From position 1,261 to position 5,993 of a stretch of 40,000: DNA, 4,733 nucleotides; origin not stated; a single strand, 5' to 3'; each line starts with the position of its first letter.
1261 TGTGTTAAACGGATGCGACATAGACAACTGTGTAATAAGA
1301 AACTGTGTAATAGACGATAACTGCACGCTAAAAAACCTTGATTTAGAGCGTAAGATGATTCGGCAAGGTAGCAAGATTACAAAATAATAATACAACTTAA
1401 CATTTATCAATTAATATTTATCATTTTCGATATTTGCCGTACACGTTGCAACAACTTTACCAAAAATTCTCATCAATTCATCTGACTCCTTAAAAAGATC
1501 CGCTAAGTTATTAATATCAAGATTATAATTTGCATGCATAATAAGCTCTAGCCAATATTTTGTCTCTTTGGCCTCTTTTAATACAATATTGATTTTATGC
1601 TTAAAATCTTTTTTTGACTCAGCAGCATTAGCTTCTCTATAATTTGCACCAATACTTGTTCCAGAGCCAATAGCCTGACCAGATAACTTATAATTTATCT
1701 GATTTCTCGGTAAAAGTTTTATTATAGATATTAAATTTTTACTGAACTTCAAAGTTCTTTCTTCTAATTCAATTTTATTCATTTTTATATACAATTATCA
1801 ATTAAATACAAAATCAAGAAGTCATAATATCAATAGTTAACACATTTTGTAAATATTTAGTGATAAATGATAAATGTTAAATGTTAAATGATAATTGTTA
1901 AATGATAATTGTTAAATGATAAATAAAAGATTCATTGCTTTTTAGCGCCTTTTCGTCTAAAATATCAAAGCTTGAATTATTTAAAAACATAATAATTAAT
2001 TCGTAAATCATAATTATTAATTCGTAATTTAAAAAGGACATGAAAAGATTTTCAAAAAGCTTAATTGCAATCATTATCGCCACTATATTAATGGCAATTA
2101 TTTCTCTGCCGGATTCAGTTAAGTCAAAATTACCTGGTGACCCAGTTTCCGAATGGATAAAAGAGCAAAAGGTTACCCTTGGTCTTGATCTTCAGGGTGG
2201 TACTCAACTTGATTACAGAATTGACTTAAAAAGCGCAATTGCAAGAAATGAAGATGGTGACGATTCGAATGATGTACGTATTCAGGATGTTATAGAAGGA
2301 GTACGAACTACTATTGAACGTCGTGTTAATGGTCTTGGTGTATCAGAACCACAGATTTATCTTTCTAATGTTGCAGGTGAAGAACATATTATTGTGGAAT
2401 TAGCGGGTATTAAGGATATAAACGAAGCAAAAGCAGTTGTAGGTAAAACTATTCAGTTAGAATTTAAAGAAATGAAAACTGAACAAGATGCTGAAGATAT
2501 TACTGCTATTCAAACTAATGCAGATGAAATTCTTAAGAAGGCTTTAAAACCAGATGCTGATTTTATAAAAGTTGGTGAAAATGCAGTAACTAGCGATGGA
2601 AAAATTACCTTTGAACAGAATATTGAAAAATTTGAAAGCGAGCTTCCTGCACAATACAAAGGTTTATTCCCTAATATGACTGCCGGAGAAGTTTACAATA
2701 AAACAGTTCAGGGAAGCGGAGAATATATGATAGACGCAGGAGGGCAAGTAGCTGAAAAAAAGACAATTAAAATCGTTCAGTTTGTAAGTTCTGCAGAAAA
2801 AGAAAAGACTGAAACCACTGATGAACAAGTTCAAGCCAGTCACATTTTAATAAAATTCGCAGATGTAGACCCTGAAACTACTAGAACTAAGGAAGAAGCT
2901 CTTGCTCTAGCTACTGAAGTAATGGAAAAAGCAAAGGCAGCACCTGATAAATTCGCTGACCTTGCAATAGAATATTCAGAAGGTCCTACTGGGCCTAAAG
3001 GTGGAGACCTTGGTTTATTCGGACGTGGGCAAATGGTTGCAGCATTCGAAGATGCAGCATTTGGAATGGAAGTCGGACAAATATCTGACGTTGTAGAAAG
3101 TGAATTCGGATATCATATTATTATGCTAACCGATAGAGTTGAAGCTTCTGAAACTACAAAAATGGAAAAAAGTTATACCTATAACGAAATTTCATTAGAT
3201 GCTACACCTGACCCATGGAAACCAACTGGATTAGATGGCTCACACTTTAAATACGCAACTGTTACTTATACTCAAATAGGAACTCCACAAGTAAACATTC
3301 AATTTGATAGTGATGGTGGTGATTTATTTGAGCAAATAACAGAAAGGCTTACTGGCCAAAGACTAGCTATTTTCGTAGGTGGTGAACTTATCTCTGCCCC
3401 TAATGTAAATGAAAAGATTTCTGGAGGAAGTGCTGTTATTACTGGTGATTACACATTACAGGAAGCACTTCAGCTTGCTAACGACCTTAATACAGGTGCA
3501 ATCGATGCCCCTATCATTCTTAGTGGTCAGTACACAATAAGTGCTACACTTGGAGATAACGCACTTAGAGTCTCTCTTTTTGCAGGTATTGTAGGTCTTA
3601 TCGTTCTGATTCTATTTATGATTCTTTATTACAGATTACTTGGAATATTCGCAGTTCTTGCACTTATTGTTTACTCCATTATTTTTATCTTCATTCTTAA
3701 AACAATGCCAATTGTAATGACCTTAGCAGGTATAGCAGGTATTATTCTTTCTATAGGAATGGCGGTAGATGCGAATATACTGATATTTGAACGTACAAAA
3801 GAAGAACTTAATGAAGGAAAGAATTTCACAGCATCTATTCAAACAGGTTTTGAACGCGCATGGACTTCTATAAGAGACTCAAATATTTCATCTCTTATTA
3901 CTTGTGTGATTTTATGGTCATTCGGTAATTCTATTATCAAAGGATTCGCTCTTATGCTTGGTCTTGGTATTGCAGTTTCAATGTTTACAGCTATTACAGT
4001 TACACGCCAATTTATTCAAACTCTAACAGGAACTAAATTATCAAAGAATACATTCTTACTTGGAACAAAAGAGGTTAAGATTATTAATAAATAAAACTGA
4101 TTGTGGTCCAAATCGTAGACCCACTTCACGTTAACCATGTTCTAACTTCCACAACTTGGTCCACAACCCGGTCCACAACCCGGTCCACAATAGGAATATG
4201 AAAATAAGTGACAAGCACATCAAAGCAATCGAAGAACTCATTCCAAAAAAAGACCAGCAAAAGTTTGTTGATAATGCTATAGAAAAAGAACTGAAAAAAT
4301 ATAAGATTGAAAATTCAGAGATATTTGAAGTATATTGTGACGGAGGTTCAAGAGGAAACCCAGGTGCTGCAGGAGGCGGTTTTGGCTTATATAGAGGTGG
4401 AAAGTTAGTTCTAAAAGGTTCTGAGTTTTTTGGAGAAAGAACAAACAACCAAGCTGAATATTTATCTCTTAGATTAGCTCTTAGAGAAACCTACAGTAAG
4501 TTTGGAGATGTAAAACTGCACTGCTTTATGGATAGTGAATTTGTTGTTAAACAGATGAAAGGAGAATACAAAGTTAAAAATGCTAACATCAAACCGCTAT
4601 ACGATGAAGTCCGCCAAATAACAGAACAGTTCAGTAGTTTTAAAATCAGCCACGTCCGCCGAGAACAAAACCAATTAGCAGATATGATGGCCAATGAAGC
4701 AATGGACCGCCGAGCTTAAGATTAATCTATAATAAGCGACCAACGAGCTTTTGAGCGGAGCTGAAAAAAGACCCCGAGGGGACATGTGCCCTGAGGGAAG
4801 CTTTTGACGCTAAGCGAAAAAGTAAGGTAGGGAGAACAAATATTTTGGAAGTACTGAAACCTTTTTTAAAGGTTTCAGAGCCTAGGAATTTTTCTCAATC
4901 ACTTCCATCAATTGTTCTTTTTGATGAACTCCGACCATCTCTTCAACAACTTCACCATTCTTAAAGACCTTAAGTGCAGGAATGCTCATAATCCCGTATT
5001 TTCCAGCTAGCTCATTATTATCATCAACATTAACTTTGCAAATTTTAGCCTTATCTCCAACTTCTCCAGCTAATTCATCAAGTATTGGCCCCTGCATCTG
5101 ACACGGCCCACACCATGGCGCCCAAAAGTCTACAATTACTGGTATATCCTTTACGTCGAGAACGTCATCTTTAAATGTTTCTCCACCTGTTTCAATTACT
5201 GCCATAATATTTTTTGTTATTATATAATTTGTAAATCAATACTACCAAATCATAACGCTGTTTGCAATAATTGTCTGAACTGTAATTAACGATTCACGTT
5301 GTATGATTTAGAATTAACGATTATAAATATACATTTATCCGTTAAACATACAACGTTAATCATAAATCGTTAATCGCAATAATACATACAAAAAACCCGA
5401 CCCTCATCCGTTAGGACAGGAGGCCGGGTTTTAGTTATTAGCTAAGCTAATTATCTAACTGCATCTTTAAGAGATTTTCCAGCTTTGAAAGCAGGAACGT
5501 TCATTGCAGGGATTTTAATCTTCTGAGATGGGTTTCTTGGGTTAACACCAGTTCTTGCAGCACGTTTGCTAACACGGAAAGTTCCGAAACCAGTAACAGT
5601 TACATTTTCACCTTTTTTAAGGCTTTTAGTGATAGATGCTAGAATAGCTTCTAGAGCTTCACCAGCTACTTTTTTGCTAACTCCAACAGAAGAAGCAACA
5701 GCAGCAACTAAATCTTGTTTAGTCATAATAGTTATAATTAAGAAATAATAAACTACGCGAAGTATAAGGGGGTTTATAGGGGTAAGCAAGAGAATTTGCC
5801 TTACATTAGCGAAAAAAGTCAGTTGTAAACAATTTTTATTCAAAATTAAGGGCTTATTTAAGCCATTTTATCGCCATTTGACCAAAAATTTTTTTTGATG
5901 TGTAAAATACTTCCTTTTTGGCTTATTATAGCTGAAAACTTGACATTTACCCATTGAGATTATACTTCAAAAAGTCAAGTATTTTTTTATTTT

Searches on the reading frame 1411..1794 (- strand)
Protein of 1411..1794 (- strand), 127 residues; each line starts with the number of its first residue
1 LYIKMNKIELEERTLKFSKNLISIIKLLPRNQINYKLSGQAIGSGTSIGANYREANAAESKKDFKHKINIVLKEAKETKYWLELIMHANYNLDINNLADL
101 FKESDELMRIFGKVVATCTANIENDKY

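Call 84: search_protein_families(library=pfam, proteins=[window:1411-1794:-], max_evalue=0.01)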
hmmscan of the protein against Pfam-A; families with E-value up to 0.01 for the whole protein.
window:1411-1794:- (127 aa): 1 family
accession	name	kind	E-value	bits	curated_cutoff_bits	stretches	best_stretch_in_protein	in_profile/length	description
PF05635.17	23S_rRNA_IVP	-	4.6e-17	62.6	33.8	1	9-110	4-103/106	23S rRNA-intervening sequence protein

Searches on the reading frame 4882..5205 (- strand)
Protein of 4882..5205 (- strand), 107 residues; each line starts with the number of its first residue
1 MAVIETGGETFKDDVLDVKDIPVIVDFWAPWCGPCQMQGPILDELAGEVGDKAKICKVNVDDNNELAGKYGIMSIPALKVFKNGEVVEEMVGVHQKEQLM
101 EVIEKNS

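Call 46: search_protein_families(library=pfam, proteins=[window:4882-5205:-], max_evalue=0.001)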
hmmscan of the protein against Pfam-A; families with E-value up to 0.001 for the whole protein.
window:4882-5205:- (107 aa): 5 families
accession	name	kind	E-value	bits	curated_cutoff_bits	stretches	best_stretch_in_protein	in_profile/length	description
PF00085.26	Thioredoxin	-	2.3e-29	101.9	23.5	1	3-104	2-102/103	Thioredoxin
PF13098.12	Thioredoxin_2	-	2.8e-06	28.1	27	1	22-101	7-102/104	Thioredoxin-like domain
PF13905.12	Thioredoxin_8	-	3e-05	24.7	27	0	22-64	3-47/94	Thioredoxin-like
PF13192.12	Thioredoxin_3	-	3.9e-05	24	24.8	1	30-103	8-75/76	Thioredoxin domain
PF00578.27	AhpC-TSA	-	4.3e-05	23.9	26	1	17-65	22-72/124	AhpC/TSA family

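Call 88: find_encoding_contigs(protein=window:4882-5205:-, flank=3000, max_places=10)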
Protein window:4882-5205:- (107 aa): 1 contig read that carries it; 1 place shown.
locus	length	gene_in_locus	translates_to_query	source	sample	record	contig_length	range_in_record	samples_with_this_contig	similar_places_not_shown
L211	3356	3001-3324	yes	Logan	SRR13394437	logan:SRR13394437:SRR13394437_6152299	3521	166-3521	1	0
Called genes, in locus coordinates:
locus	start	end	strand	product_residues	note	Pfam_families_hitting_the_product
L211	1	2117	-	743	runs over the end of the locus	PF01751:Toprim, PF01131:Topoisom_bac, PF01396:Zn_ribbon_Top1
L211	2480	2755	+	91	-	PF00216:Bac_DNA_binding, PF18291:HU-HIG (weak)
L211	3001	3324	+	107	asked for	PF00085:Thioredoxin, PF13098:Thioredoxin_2 (faint)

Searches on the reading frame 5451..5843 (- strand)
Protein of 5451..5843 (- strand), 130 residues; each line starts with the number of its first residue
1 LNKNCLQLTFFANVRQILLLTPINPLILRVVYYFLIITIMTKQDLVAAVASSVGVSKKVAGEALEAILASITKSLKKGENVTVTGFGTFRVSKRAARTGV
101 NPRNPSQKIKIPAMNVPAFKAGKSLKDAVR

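Call 46: search_protein_families(library=pfam, proteins=[window:5451-5843:-], max_evalue=0.001)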
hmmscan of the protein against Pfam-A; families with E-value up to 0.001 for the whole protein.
window:5451-5843:- (130 aa): 3 families
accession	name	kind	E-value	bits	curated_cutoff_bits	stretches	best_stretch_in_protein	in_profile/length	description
PF00216.26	Bac_DNA_binding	-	6.4e-29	100.5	22.4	1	40-129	1-89/90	Bacterial DNA-binding protein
PF18291.6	HU-HIG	-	3.5e-06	27.5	26.2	1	40-128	32-117/125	HU domain fused to wHTH, Ig, or Glycine-rich motif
PF18289.6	HU-CCDC81_euk_2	-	0.0008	19.8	26.1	0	47-96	8-59/75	CCDC81 eukaryotic HU domain 2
